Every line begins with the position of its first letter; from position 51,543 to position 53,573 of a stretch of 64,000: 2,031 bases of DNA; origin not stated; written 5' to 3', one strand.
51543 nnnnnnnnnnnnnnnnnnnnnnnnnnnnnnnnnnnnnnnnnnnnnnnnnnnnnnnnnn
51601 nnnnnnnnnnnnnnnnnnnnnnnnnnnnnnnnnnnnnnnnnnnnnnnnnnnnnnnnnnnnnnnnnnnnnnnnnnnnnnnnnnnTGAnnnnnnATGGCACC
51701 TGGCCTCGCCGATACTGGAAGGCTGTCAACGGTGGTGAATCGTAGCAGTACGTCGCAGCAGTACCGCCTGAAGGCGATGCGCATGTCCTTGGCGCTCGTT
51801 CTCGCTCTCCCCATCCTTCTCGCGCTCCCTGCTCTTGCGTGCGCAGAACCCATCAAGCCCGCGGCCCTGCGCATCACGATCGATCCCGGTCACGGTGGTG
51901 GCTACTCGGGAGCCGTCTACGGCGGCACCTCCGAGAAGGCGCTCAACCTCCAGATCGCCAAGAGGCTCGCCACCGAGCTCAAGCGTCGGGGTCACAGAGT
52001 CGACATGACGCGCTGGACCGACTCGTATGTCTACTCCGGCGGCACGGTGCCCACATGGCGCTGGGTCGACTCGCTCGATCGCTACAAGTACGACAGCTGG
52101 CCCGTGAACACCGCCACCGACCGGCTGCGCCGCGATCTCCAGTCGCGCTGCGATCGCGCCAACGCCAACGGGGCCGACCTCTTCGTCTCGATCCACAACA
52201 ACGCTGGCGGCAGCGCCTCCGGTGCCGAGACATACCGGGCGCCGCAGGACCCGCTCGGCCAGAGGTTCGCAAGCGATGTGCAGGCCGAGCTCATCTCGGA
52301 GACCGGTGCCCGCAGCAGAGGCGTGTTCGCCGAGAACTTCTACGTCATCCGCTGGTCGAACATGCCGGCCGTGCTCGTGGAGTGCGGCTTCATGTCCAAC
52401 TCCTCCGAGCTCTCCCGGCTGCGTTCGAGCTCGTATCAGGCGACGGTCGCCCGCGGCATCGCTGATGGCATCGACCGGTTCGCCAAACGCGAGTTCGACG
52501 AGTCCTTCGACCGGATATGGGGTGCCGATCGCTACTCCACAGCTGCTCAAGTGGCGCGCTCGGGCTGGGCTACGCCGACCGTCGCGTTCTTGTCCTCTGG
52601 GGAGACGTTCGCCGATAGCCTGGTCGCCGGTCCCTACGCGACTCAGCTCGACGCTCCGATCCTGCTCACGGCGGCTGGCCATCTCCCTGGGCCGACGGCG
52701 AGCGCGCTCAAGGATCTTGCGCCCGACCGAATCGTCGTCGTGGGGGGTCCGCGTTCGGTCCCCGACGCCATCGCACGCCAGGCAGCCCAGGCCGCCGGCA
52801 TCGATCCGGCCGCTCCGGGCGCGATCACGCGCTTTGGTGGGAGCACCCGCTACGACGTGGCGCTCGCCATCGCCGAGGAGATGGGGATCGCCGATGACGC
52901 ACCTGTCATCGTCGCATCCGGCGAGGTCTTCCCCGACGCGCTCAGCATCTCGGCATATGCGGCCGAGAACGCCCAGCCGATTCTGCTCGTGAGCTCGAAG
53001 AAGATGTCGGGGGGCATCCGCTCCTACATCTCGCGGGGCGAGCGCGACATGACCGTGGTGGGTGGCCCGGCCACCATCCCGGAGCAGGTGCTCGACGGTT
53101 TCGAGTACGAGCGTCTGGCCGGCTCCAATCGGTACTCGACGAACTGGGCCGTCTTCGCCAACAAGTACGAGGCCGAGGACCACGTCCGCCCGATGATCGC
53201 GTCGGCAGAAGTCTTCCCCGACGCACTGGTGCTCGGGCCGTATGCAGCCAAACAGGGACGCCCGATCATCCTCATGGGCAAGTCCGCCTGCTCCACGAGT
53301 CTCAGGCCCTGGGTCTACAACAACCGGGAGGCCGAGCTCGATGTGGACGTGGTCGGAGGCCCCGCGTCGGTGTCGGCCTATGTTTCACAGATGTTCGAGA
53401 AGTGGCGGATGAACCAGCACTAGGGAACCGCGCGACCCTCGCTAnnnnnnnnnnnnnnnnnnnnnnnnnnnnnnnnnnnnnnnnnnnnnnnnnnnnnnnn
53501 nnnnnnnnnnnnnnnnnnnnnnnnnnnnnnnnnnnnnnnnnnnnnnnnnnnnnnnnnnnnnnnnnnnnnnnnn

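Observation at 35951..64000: Actinobacterial wall-glycopolymer locus interleaved with a battery of CWB2-anchored wall proteins (candidate polymer-plus-docking system)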

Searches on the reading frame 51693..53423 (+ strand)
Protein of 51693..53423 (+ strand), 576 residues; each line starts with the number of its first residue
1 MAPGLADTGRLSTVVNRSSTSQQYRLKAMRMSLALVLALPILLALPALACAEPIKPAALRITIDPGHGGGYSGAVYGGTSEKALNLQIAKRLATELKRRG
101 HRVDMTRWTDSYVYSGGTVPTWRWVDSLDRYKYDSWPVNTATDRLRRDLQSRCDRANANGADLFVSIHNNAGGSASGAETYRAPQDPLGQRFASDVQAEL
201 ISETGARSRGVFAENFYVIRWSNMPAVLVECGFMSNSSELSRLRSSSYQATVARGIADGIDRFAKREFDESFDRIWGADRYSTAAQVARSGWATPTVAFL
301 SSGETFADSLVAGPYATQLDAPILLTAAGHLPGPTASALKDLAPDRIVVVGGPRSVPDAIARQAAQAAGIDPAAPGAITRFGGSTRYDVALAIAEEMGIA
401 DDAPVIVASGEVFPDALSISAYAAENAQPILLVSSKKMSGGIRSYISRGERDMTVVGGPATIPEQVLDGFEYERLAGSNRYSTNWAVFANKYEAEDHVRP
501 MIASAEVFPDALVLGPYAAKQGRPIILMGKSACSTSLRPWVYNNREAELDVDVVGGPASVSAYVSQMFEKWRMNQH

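Call 5: search_protein_families(library=pfam, proteins=[window:51693-53423:+], max_evalue=0.01)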
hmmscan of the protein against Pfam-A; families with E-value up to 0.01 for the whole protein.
window:51693-53423:+ (576 aa): 2 families
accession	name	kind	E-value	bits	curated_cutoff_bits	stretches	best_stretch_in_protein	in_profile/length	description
PF04122.17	CW_binding_2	-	4.6e-54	181.3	24.9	3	380-466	1-72/73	Cell wall binding domain 2 (CWB2)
PF01520.23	Amidase_3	-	2.9e-49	167.9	27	1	61-261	1-173/174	N-acetylmuramoyl-L-alanine amidase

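Call 6: find_encoding_contigs(protein=window:51693-53423:+, flank=10000, max_places=6)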
Protein window:51693-53423:+ (576 aa): no gene with exactly this product is on record in the collection.

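Call 7: find_homologous_proteins(query=window:51693-53423:+)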
Query window:51693-53423:+ (576 aa): 752 proteins with E <= 0.001 among 8000 candidates; the best 120 are listed.
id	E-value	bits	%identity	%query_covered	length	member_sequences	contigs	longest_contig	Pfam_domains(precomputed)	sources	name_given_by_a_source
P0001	0.0e+0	1284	100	100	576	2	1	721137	PF04122.18,PF01520.24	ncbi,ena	-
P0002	1.3e-248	844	69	97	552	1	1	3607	PF04122.18,PF01520.24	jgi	jgi:N-acetylmuramoyl-L-alanine amidase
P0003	1.1e-210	719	58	98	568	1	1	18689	PF04122.18,PF01520.24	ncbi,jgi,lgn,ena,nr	ncbi:MAG: cell wall-binding repeat-containing protein [Coriobacteriia bacterium]|nr:cell wall-bindin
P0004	8.7e-209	713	60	97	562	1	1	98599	PF04122.18,PF01520.24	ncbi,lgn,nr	ncbi:MAG: cell wall-binding repeat-containing protein [Actinomycetota bacterium]|nr:cell wall-bindin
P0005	3.9e-203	694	58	97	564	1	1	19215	PF04122.18,PF01520.24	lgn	-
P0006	4.7e-200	684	56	96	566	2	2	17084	PF04122.18,PF01520.24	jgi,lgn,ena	-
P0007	1.6e-199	682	57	96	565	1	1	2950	PF04122.18,PF01520.24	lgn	-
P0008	6.5e-198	677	56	98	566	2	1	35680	PF04122.18,PF01520.24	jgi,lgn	-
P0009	5.2e-181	621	55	95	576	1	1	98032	PF04122.18,PF01520.24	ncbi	-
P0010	7.8e-178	611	54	95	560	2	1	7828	PF04122.18,PF01520.24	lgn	-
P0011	9.3e-175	601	52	97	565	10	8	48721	PF04122.18,PF01520.24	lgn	-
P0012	1.3e-174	600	54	93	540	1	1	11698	PF04122.18,PF01520.24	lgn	-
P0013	1.2e-173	597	55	92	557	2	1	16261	PF04122.18,PF01520.24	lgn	-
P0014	1.6e-173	597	55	92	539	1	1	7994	PF04122.18,PF01520.24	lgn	-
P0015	5.6e-172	591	55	92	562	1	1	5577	PF04122.18,PF01520.24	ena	-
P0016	1.8e-171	590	54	94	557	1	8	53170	PF04122.18,PF01520.24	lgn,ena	-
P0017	2.6e-169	583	54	93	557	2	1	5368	PF04122.18,PF01520.24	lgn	-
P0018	1.3e-168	580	53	91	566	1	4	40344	PF04122.18,PF01520.24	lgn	-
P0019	1.5e-168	580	52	94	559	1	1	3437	PF04122.18,PF01520.24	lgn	-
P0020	3.9e-168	579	54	94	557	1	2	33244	PF04122.18,PF01520.24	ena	-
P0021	6.3e-167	575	52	95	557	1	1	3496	PF04122.18,PF01520.24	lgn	-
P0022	1.8e-166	573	53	93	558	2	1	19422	PF04122.18,PF01520.24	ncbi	-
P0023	5.9e-166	572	52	93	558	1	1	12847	PF04122.18,PF01520.24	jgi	-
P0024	1.8e-165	570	53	94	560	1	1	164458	PF04122.18,PF01520.24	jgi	-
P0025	3.8e-165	569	53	90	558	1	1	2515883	PF04122.18,PF01520.24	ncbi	-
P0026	3.8e-162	559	52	94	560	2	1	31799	PF04122.18,PF01520.24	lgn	-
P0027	1.4e-161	557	50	92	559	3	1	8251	PF04122.18,PF01520.24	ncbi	-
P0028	1.5e-158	547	50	95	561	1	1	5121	PF04122.18,PF01520.24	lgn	-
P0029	1.2e-154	534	49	90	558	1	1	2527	PF04122.18,PF01520.24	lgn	-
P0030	7.2e-154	532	51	90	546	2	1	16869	PF04122.18,PF01520.24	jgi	-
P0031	5.3e-153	529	51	89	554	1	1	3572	PF04122.18,PF01520.24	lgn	-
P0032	1.0e-144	501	52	84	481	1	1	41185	PF04122.18,PF01520.24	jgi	-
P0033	3.4e-130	454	49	82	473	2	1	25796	PF04122.18,PF01520.24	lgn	-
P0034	3.7e-113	397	42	90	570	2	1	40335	PF04122.18,PF01520.24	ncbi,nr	ncbi:MAG: N-acetylmuramoyl-L-alanine amidase [Coriobacteriia bacterium]|nr:N-acetylmuramoyl-L-alanin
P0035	5.4e-107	377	41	90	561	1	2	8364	PF04122.18,PF01520.24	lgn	-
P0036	1.6e-106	375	39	89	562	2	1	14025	PF04122.18,PF01520.24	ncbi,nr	ncbi:MAG: cell wall-binding repeat-containing protein [Actinomycetia bacterium]|nr:cell wall-binding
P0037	4.7e-106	374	43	88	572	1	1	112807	PF04122.18,PF01520.24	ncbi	-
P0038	2.3e-105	372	42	95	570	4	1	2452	PF04122.18,PF01520.24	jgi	jgi:N-acetylmuramoyl-L-alanine amidase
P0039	9.8e-105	369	39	89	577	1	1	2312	PF04122.18,PF01520.24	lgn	-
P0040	2.1e-104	368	40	92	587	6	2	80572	PF04122.18,PF01520.24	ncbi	-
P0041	1.0e-103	366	40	95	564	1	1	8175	PF04122.18,PF07085.18,PF01520.24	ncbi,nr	ncbi:MAG: cell wall-binding repeat-containing protein, partial [Coriobacteriia bacterium]|nr:cell wa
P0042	1.5e-103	366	41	92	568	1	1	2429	PF04122.18,PF01520.24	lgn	-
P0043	1.8e-103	365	41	93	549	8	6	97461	PF04122.18,PF01520.24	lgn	-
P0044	3.0e-103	365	40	94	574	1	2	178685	PF04122.18,PF01520.24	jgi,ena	jgi:N-acetylmuramoyl-L-alanine amidase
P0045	4.0e-102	361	40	93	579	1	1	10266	PF04122.18,PF01520.24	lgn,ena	-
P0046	4.8e-102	361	41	87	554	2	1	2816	PF04122.18,PF01520.24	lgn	-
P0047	6.4e-102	360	38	94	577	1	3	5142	PF04122.18,PF01520.24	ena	-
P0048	7.6e-102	360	40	94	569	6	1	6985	PF04122.18,PF01520.24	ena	-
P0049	9.8e-102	360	38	91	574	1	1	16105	PF04122.18,PF01520.24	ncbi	-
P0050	1.8e-101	359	38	93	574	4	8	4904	PF04122.18,PF01520.24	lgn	-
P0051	2.0e-101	359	37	95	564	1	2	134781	PF04122.18,PF01520.24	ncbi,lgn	-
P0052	4.6e-101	357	39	94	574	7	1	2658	PF04122.18,PF01520.24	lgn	-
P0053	5.8e-101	357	43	89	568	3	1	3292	PF04122.18,PF01520.24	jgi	jgi:N-acetylmuramoyl-L-alanine amidase/putative cell wall-binding protein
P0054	1.6e-100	356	40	89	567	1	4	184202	PF04122.18,PF01520.24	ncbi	ncbi:MAG: cell wall-binding repeat-containing protein [Coriobacteriia bacterium]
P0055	4.1e-100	354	40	89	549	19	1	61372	PF04122.18,PF01520.24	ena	-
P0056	5.2e-100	354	41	90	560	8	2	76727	PF04122.18,PF01520.24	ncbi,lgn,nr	ncbi:MAG: N-acetylmuramoyl-L-alanine amidase [Aeromicrobium sp.]|nr:N-acetylmuramoyl-L-alanine amida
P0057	5.6e-100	354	38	89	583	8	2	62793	PF04122.18,PF01520.24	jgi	jgi:N-acetylmuramoyl-L-alanine amidase/putative cell wall-binding protein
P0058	1.9e-99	352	39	93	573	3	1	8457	PF04122.18,PF01520.24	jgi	jgi:N-acetylmuramoyl-L-alanine amidase/putative cell wall-binding protein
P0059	2.1e-99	352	41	89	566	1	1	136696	PF04122.18,PF01520.24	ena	-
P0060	4.5e-98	347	40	89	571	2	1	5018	PF04122.18,PF01520.24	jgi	jgi:N-acetylmuramoyl-L-alanine amidase/putative cell wall-binding protein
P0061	1.4e-96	343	38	89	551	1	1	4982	PF04122.18,PF01520.24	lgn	-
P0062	4.3e-96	341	39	93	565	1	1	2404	PF04122.18,PF01520.24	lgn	-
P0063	4.4e-96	341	40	89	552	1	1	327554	PF04122.18,PF01520.24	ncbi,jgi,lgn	ncbi:MAG TPA: cell wall-binding repeat-containing protein [Coriobacteriia bacterium]|jgi:N-acetylmur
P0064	5.3e-96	341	41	84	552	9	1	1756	PF04122.18,PF01520.24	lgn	-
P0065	1.8e-94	336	38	95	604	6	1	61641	PF04122.18,PF01520.24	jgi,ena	-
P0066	4.2e-93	331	39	91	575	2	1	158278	PF04122.18,PF01520.24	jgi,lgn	jgi:N-acetylmuramoyl-L-alanine amidase/putative cell wall-binding protein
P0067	1.1e-81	293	35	90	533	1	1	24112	PF04122.18,PF01520.24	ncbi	-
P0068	3.9e-77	278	36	88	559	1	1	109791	PF04122.18,PF01520.24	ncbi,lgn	-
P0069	1.3e-68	250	35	89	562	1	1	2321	PF04122.18,PF01520.24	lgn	-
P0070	1.8e-65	240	42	57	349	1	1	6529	PF04122.18,PF01520.24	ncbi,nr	ncbi:MAG: hypothetical protein C0418_04680, partial [Coriobacteriaceae bacterium]|nr:hypothetical pr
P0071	2.0e-65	240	35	91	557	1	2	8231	PF04122.18,PF01520.24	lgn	-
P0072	3.6e-65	239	34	84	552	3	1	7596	PF04122.18,PF01520.24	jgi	jgi:N-acetylmuramoyl-L-alanine amidase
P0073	8.4e-65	238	32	89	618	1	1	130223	PF04122.18,PF01520.24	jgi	-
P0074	9.4e-65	238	32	89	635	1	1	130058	PF04122.18,PF01520.24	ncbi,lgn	-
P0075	4.7e-64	235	34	51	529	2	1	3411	PF04122.18,PF01520.24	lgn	-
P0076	5.7e-64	235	32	88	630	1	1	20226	PF04122.18,PF01520.24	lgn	-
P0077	7.9e-64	234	33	89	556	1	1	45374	PF04122.18,PF01520.24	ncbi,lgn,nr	ncbi:MAG: N-acetylmuramoyl-L-alanine amidase [Coriobacteriia bacterium]|nr:N-acetylmuramoyl-L-alanin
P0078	8.4e-64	234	31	88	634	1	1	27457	PF04122.18,PF01520.24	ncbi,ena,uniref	ncbi:cell wall-binding repeat-containing protein [Clostridium sp.]|uniref:cell wall-binding repeat-c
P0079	2.2e-63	233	33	51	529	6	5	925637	PF04122.18,PF01520.24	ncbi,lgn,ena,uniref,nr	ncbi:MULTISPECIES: N-acetylmuramoyl-L-alanine amidase [Desulfosporosinus]|uniref:N-acetylmuramoyl-L-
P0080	5.0e-62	229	32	51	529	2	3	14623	PF04122.18,PF01520.24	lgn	-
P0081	6.1e-62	228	33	60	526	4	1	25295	PF04122.18,PF01520.24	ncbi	-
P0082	8.1e-62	228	32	89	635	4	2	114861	PF04122.18,PF01520.24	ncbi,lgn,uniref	ncbi:cell wall-binding repeat-containing protein [Clostridium sulfidigenes]|uniref:cell wall-binding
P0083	1.0e-61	227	31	89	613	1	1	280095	PF04122.18,PF01520.24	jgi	-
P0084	1.4e-61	227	41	36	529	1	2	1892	PF04122.18,PF01520.24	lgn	-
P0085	1.5e-61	227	31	89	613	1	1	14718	PF04122.18,PF01520.24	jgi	-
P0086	2.1e-61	226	32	94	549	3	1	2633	PF04122.18,PF01520.24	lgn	-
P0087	7.0e-61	225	33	91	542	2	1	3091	PF04122.18,PF01520.24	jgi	jgi:N-acetylmuramoyl-L-alanine amidase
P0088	8.1e-61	225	31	50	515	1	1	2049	PF04122.18,PF01520.24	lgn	-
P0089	2.9e-60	223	31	88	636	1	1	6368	PF04122.18,PF01520.24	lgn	-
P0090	4.2e-60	222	32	51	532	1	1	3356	PF04122.18,PF01520.24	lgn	-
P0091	5.9e-60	222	32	51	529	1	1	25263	PF04122.18,PF01520.24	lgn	-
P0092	9.8e-60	221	32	51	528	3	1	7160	PF04122.18,PF01520.24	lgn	-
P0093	2.8e-59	219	37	71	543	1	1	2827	PF04122.18,PF01520.24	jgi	jgi:N-acetylmuramoyl-L-alanine amidase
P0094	4.0e-59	219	32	51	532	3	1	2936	PF04122.18,PF01520.24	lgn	-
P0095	7.4e-59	218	32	94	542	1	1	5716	PF04122.18,PF01520.24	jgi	jgi:N-acetylmuramoyl-L-alanine amidase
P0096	1.8e-58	217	34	60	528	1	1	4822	PF04122.18,PF01520.24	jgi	jgi:N-acetylmuramoyl-L-alanine amidase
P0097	3.5e-58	216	29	51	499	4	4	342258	PF04122.18,PF01520.24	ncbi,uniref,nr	ncbi:N-acetylmuramoyl-L-alanine amidase [Lederbergia wuyishanensis]|uniref:N-acetylmuramoyl-L-alanin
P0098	4.2e-58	216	31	60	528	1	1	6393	PF04122.18,PF01520.24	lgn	-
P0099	5.0e-58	215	33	45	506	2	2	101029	PF04122.18,PF01520.24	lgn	-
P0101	3.2e-57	213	34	51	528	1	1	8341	PF04122.18,PF01520.24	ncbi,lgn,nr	ncbi:MAG: N-acetylmuramoyl-L-alanine amidase [Desulfitobacteriaceae bacterium]|nr:N-acetylmuramoyl-L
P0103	8.7e-55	205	32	89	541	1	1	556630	PF04122.18,PF01520.24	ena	-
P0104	9.9e-54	201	37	37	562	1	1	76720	PF04122.18,PF01520.24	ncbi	ncbi:MAG: N-acetylmuramoyl-L-alanine amidase [Desulfitobacteriaceae bacterium]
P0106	1.2e-52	198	37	50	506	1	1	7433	PF04122.18,PF01520.24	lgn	-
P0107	1.6e-52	197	34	44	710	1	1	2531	PF04122.18,PF06347.20,PF01520.24,PF08239.18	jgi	-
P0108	2.2e-52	197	32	87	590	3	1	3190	PF04122.18,PF01520.24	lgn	-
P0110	2.0e-49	187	40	35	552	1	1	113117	PF04122.18,PF01520.24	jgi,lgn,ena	-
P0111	2.3e-47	180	40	35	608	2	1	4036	PF04122.18,PF01520.24,PF08239.18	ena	-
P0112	1.8e-43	167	33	73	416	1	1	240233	PF04122.18,PF01520.24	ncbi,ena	-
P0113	3.2e-40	157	32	59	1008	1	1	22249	PF01839.30,PF13517.13,PF04122.18,PF01510.31,PF27503.1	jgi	jgi:putative cell wall-binding protein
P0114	6.9e-38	149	33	52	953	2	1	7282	PF04122.18,PF01510.31,PF27503.1,PF01471.24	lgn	-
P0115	1.3e-37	148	33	52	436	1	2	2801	PF04122.18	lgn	-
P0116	4.0e-37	146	36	50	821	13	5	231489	PF08486.16,PF04122.18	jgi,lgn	-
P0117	3.5e-36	143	33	53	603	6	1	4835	PF04122.18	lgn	-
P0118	7.0e-36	142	31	52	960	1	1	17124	PF22148.2,PF13205.13,PF04122.18,PF00082.28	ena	-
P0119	7.5e-36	142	33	48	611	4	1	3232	PF23598.2,PF04122.18,PF00560.40,PF08263.18,PF12799.14,PF13855.13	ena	-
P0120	2.9e-35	140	32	53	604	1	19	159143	PF04122.18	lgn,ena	-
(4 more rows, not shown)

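Call 8: find_encoding_contigs(protein=P0001, flank=10000, max_places=3)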
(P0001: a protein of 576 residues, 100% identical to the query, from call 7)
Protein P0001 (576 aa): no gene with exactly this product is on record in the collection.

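Call 9: list_cluster_members(proteins=[P0001, P0003, P0004, P0009, P0025])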
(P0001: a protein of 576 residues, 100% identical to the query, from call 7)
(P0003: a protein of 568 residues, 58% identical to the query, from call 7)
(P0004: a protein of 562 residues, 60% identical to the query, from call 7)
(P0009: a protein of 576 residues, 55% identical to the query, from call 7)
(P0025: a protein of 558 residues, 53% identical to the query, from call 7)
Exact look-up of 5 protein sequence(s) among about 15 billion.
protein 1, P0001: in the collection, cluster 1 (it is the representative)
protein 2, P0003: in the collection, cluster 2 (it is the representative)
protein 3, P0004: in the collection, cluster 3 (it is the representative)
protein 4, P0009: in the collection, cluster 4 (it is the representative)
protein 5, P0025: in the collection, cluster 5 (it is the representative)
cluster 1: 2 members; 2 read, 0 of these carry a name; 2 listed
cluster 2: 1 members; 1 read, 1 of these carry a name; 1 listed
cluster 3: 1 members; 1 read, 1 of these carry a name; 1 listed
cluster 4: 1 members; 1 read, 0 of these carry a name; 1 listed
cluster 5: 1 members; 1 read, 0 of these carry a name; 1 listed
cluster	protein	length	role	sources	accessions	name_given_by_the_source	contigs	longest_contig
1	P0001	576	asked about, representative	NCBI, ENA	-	-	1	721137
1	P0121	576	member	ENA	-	-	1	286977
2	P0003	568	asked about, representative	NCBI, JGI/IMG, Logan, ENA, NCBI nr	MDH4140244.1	MAG: cell wall-binding repeat-containing protein [Coriobacteriia bacterium] | cell wall-binding repeat-containing protein [Coriobacteriia bacterium]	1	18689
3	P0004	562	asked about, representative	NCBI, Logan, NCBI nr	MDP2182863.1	MAG: cell wall-binding repeat-containing protein [Actinomycetota bacterium] | cell wall-binding repeat-containing protein [Actinomycetota bacterium]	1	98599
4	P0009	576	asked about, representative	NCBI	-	-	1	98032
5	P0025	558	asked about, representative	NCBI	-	-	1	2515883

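Call 10: find_encoding_contigs(protein=P0004, flank=10000, max_places=2)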
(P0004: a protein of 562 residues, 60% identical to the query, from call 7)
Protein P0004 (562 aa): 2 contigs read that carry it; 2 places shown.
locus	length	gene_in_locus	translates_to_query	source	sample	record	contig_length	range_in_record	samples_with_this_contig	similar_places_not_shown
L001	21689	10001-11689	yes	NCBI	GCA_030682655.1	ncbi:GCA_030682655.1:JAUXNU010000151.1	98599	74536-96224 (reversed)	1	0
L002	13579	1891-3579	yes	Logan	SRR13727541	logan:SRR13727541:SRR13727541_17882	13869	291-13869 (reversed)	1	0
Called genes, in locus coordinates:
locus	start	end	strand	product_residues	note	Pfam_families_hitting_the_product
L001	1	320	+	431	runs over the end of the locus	PF03446:NAD_binding_2 (weak), PF03721:UDPG_MGDP_dh_N, PF00984:UDPG_MGDP_dh, PF03720:UDPG_MGDP_dh_C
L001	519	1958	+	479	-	PF03816:LytR_cpsA_psr, PF13399:LytR_C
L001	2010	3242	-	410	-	PF13439:Glyco_transf_4, PF13579:Glyco_trans_4_4, PF00534:Glycos_transf_1, PF13692:Glyco_trans_1_4, PF13524:Glyco_trans_1_2 (weak)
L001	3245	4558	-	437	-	PF03721:UDPG_MGDP_dh_N, PF00984:UDPG_MGDP_dh, PF03720:UDPG_MGDP_dh_C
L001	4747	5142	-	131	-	PF03852:Vsr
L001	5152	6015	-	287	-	PF09015:NgoMIV_restric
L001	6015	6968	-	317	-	PF00145:DNA_methylase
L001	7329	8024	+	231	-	-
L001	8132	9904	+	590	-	PF04122:CW_binding_2, PF03734:YkuD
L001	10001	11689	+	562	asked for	PF01520:Amidase_3, PF04122:CW_binding_2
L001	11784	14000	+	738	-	PF08486:SpoIID, PF04122:CW_binding_2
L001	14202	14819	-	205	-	-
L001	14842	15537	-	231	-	-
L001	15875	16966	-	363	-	PF13439:Glyco_transf_4, PF13477:Glyco_trans_4_2, PF13579:Glyco_trans_4_4, PF00534:Glycos_transf_1, PF13692:Glyco_trans_1_4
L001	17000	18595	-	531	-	PF01943:Polysacc_synt, PF13440:Polysacc_synt_3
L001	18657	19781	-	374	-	PF13439:Glyco_transf_4, PF13579:Glyco_trans_4_4, PF00534:Glycos_transf_1, PF13692:Glyco_trans_1_4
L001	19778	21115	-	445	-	PF13579:Glyco_trans_4_4, PF13439:Glyco_transf_4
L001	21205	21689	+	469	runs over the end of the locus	PF04932:Wzy_C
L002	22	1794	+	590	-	PF04122:CW_binding_2, PF03734:YkuD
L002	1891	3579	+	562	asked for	PF01520:Amidase_3, PF04122:CW_binding_2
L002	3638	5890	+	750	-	PF08486:SpoIID, PF04122:CW_binding_2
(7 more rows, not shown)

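Call 11: find_encoding_contigs(protein=P0009, flank=10000, max_places=2)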
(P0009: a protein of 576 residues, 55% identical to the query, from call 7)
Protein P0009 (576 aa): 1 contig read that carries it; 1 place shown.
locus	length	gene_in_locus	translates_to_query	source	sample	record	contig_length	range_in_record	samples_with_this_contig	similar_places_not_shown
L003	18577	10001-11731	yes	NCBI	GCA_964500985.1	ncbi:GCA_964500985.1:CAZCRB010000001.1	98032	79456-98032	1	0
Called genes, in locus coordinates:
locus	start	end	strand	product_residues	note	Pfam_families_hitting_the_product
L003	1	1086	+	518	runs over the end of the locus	PF03816:LytR_cpsA_psr, PF13399:LytR_C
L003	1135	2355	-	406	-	PF13439:Glyco_transf_4, PF13579:Glyco_trans_4_4, PF00534:Glycos_transf_1, PF13692:Glyco_trans_1_4, PF13524:Glyco_trans_1_2 (weak)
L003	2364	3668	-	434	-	PF03721:UDPG_MGDP_dh_N, PF00984:UDPG_MGDP_dh, PF03720:UDPG_MGDP_dh_C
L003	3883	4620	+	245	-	-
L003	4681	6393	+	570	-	PF04122:CW_binding_2, PF03734:YkuD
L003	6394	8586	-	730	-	PF07995:GSDH, PF04122:CW_binding_2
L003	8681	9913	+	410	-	PF13439:Glyco_transf_4, PF13579:Glyco_trans_4_4, PF00534:Glycos_transf_1, PF13692:Glyco_trans_1_4, PF13524:Glyco_trans_1_2 (weak)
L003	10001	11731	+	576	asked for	PF01520:Amidase_3, PF04122:CW_binding_2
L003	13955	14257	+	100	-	PF04122:CW_binding_2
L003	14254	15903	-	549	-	PF01943:Polysacc_synt, PF13440:Polysacc_synt_3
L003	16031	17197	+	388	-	PF13439:Glyco_transf_4, PF13579:Glyco_trans_4_4, PF00534:Glycos_transf_1, PF13692:Glyco_trans_1_4, PF13524:Glyco_trans_1_2 (weak)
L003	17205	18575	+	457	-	?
